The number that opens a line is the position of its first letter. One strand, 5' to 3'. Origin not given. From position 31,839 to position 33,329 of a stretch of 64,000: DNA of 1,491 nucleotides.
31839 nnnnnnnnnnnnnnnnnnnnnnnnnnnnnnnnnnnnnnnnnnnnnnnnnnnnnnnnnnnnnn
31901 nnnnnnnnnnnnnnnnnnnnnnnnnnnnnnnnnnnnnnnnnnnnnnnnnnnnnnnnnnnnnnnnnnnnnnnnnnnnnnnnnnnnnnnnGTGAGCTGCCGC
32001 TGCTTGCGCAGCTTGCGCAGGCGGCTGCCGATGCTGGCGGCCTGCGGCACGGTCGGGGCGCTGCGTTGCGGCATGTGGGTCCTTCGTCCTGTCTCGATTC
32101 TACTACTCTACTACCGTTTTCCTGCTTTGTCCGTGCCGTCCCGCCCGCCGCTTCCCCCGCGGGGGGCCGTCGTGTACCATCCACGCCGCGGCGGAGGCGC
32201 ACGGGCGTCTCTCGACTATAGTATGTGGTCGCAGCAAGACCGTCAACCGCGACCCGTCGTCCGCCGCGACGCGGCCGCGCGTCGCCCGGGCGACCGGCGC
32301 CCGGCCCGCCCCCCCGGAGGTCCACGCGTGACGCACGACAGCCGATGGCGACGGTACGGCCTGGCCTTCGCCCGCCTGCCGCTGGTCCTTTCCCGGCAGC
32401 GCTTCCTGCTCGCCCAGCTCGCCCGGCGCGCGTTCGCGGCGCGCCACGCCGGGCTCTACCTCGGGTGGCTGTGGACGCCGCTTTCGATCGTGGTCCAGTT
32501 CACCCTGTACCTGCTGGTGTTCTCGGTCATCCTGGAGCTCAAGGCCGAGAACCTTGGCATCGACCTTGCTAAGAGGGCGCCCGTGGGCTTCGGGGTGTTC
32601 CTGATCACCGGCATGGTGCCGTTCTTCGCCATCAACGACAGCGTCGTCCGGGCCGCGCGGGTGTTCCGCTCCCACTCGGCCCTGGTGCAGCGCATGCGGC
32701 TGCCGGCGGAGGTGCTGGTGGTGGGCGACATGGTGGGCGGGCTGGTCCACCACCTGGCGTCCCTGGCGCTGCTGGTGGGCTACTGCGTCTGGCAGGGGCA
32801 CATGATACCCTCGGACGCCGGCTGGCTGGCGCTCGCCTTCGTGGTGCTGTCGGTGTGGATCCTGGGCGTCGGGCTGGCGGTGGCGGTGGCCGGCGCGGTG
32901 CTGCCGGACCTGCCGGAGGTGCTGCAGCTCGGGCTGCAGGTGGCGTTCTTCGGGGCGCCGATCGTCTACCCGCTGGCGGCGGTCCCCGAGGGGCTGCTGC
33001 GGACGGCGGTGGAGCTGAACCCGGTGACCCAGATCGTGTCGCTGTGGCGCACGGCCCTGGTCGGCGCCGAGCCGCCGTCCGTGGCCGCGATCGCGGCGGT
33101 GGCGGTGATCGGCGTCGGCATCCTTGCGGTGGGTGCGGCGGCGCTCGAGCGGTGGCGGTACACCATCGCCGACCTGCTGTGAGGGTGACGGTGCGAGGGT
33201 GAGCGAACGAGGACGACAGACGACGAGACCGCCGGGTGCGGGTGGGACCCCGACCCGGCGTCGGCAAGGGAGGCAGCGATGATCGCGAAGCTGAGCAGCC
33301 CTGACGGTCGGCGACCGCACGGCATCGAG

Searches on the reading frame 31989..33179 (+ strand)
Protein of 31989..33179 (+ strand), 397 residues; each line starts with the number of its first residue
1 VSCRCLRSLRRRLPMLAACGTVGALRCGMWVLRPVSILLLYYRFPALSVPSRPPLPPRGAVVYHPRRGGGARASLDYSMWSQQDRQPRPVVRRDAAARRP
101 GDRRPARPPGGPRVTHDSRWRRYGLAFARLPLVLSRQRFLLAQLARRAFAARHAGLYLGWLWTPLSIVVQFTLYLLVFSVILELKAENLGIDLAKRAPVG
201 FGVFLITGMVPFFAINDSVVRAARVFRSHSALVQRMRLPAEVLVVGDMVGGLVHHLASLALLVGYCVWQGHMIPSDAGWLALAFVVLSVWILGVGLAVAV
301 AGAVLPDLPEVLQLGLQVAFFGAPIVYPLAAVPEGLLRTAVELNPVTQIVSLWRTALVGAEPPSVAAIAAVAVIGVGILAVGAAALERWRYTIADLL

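Call 14: search_protein_families(library=pfam, proteins=[window:31989-33179:+], max_evalue=0.001)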
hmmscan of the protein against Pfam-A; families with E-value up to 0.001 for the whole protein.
window:31989-33179:+ (397 aa): 1 family
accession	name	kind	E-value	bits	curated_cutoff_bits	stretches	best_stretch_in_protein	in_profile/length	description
PF01061.29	ABC2_membrane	-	5.8e-06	26.4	26.9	1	143-355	5-208/211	ABC-2 type transporter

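Call 63: search_protein_families(library=ncbifam, proteins=[window:31989-33179:+], max_evalue=0.01)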
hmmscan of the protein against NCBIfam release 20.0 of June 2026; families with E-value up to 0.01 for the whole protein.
window:31989-33179:+ (397 aa): 2 families
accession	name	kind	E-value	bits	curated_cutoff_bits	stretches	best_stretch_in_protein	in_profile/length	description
NF050053.1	CapPschTportKpsM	equivalog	8.6e-10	39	300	1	157-356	22-216/257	capsule polysaccharide transporter KpsM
NF050109.1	galactan_ABC_perm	equivalog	1.3e-06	28.2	380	1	136-394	19-269/272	galactan export ABC transporter permease subunit Wzm/RfbD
